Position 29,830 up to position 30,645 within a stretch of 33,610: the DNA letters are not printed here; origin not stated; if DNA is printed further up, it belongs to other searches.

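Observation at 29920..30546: Nuclease ORF at a late-gene junction, preceded by a diverged duplicate of the next gene's first 16 codons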

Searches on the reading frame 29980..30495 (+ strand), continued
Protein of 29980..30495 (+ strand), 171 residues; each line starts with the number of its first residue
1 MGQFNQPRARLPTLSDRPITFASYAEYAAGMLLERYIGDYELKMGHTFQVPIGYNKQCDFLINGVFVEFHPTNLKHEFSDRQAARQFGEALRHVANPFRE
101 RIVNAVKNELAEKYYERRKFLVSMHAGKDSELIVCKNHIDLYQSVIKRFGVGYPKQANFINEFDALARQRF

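Call 40: fold_search(model_id=the predicted structure, library=viral)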
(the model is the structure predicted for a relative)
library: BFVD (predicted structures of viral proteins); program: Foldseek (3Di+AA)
matches with E <= 10: 98; with E <= 0.001: 0
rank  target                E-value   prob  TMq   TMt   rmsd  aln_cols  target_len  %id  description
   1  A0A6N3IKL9            1.2e-01  0.35  0.34  0.29  10.0       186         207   14  (no name in the UniProt tables at hand)
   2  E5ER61                1.3e-01  0.16  0.23  0.14  13.9       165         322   12  (no name in the UniProt tables at hand)
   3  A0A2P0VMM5            1.4e-01  0.16  0.24  0.27  19.9       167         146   10  Uncharacterized protein [Tetraselmis virus 1]
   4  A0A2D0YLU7            2.1e-01  0.47  0.33  0.21  10.5       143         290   15  Uncharacterized protein [Vibrio phage JSF10]
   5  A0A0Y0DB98            2.7e-01  0.23  0.33  0.19  11.8       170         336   12  Homing endonuclease [Bacillus phage Eldridge]
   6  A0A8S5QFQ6            2.9e-01  0.20  0.27  0.13  10.4       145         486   15  Endonuclease-like protein [Myoviridae sp. ctn8H20]
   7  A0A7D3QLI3            3.3e-01  0.25  0.32  0.19   9.1       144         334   14  (no name in the UniProt tables at hand)
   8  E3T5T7                4.0e-01  0.18  0.32  0.16   9.3       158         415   11  Uncharacterized protein [Cafeteria roenbergensis virus (strain BV-PW1)]
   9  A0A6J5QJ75            4.3e-01  0.25  0.34  0.42  11.6       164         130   10  DUF559 domain-containing protein [uncultured Caudovirales phage]
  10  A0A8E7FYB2            4.3e-01  0.20  0.30  0.16   9.0       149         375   17  Group I intron-associated VSR homing endonuclease [Enterococcus phage 113]
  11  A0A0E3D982            4.6e-01  0.20  0.35  0.22   9.0       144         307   12  Uncharacterized protein [Bacillus phage BCP8-2]
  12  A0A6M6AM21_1          6.8e-01  0.13  0.31  0.07   7.1       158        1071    9  RNA-directed RNA polymerase L [Plasmopara viticola lesion associated mycobunyavirales-like virus 9]
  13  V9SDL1                6.8e-01  0.08  0.22  0.17  13.6       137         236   15  Restriction endonuclease [Tunisvirus fontaine2]
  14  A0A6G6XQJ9            6.8e-01  0.06  0.18  0.12  14.7       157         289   11  (no name in the UniProt tables at hand)
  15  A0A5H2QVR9            7.7e-01  0.13  0.33  0.26   7.7       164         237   13  (no name in the UniProt tables at hand)
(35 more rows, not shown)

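Call 45: search_protein_representatives(alignment_id=A1)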
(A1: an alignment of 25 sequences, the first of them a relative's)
Query: 25 sequences, 169 profile positions. Proteins with E-value up to 0.001 (for the whole library): 442; up to 1e-10: 340; up to 1e-30: 45. The best 150 are listed.
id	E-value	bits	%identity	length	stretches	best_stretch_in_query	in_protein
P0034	6.6e-64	230.9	-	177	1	8-167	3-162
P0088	3.2e-63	228.7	-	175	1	4-165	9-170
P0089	4.0e-55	202.3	-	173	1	4-165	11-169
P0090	1.3e-52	194.2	-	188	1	13-166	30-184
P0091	5.2e-50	185.7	-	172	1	3-166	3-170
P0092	3.6e-48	179.7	-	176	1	9-165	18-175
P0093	3.3e-47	176.6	-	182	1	13-166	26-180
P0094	1.6e-46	174.4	-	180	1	7-166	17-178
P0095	2.1e-44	167.5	-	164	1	6-164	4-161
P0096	2.1e-43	164.2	-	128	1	39-165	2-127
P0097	2.5e-43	164.0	-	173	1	15-167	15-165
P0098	4.2e-43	163.2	-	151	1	26-167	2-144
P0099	5.5e-42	159.6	-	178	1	17-166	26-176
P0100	1.1e-39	152.1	-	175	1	6-166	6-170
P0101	6.7e-38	146.3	-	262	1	7-166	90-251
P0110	6.8e-35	136.5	-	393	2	13-166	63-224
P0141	8.3e-29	116.7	-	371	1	15-167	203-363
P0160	2.8e-27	111.8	-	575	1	18-164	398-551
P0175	6.9e-26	107.2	-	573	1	15-166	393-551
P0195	1.4e-24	102.9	-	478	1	19-166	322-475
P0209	6.5e-24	100.8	-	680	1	12-166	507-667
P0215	8.8e-24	100.4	-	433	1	19-166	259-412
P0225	4.1e-23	98.2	-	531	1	19-167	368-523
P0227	4.7e-23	98.0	-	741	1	12-166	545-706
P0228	5.9e-23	97.7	-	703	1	18-166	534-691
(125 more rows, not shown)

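Call 46: search_protein_families(library=pfam, proteins=[P0160, P0175, P0209, P0227, P0228, P0195, P0225, P0215, P0110, P0141], max_evalue=0.01)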
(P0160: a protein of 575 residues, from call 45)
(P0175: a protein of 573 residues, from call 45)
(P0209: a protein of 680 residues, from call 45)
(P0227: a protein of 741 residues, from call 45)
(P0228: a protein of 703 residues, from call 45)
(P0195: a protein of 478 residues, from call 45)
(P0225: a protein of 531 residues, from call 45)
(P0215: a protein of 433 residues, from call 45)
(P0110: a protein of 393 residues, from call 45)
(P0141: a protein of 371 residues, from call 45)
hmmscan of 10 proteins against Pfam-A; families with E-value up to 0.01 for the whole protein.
P0160 (575 aa): 0 families

P0175 (573 aa): 1 family
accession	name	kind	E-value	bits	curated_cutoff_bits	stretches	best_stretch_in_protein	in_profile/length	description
PF13384.12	HTH_23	-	0.0042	17.3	24.6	0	150-172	18-40/50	Homeodomain-like domain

P0209 (680 aa): 0 families

P0227 (741 aa): 0 families

P0228 (703 aa): 1 family
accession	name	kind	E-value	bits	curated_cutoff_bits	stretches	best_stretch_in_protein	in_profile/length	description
PF01381.28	HTH_3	-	0.0085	16.6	23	0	366-391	7-31/55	Helix-turn-helix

P0195 (478 aa): 1 family
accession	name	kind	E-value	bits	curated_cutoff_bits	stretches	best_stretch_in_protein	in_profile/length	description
PF13412.12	HTH_24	-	0.0087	16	21.9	0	103-129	18-44/48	Winged helix-turn-helix DNA-binding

P0225 (531 aa): 2 families
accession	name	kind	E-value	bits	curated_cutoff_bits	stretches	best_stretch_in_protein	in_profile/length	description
PF08279.18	HTH_11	-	0.00041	20.6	25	1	148-182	19-49/55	HTH domain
PF13412.12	HTH_24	-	0.00076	19.4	21.9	1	147-168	20-41/48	Winged helix-turn-helix DNA-binding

P0215 (433 aa): 0 families

P0110 (393 aa): 1 family
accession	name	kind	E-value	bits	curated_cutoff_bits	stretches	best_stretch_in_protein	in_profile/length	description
PF19095.5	DUF5783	-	0.0016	18.9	32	0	297-349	26-77/105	Family of unknown function (DUF5783)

P0141 (371 aa): 0 families

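Call 48: search_dna_similar(query=window:29980-30492:+, collection=phages, mode=protein, max_evalue=0.001, max_rows=25)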
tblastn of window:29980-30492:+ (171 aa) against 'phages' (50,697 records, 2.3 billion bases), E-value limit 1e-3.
No match.

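Call 51: search_solved_structures(query=A2, max_evalue=10, show_alignments=3)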
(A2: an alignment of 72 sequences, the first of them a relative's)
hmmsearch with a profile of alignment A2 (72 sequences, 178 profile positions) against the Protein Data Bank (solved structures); distinct sequences matched with E-value up to 10: 1.
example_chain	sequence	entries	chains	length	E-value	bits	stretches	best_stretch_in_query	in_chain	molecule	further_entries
6qm7_E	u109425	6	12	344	0.91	12.3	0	31-61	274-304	Proteasome alpha5 chain | Proteasome subunit alpha type | Proteasome alpha 5 subunit, putative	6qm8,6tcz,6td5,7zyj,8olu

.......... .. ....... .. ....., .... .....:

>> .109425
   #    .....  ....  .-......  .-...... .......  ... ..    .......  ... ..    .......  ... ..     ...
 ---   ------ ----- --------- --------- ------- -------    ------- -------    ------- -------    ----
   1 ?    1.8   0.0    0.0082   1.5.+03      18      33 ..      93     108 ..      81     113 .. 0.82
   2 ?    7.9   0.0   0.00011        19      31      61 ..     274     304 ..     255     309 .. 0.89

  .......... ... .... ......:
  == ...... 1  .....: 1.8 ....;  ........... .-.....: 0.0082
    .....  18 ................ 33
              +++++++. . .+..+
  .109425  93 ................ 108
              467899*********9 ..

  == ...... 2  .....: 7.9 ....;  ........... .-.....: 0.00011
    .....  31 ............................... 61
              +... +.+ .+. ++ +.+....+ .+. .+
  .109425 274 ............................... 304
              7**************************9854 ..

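Call 55: find_related_loci(query=A1, collection=viral_contigs, flank=4000)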
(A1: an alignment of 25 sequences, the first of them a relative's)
Query A1 (171 aa) in viral_contigs; peptide patterns used: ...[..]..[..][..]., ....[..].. (x = any residue, [..] = any of these).
126 stretches matched a pattern; 57 encode a relative of the query (tblastn E <= 1e-3); 57 distinct loci.
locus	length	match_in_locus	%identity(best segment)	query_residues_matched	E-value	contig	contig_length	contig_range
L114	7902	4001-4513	94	1-171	3e-110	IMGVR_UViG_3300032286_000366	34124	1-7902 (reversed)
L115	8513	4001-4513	93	1-171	1e-109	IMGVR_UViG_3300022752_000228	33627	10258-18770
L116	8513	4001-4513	92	1-171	2e-108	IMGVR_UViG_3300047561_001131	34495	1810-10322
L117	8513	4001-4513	88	1-171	3e-104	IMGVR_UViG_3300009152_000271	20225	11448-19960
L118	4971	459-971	85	1-171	2e-102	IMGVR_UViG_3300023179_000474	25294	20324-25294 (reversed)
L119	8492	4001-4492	71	8-171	2e-77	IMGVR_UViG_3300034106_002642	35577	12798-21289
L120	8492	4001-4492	71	8-171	2e-77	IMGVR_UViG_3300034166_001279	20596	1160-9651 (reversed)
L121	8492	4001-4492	71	8-171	2e-77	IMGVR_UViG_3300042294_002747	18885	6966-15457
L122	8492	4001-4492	68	8-171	2e-76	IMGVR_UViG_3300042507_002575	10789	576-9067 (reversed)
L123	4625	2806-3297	68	8-171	6e-76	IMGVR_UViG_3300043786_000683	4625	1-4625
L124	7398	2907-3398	68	8-171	2e-75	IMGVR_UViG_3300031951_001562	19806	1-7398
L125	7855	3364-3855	68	8-171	2e-75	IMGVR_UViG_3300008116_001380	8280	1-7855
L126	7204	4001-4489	65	8-170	1e-74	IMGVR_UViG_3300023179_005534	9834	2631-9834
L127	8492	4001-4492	66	8-171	3e-72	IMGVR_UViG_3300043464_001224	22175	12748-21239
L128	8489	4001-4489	65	10-170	7e-72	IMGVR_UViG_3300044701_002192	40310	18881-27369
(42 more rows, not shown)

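Call 64: search_protein_families(library=padloc, proteins=[P0001, P0030, P0034, P0100, P0160, P0209, P0227], max_evalue=0.1)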
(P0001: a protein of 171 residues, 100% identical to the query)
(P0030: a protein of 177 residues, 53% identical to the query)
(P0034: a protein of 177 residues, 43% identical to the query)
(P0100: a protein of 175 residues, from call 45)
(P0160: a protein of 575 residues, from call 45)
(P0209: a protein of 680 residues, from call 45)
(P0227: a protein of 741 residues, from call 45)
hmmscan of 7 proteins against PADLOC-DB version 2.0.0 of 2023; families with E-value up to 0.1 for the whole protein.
P0001 (171 aa): 0 families

P0030 (177 aa): 0 families

P0034 (177 aa): 0 families

P0100 (175 aa): 0 families

P0160 (575 aa): 0 families

P0209 (680 aa): 0 families

P0227 (741 aa): 0 families
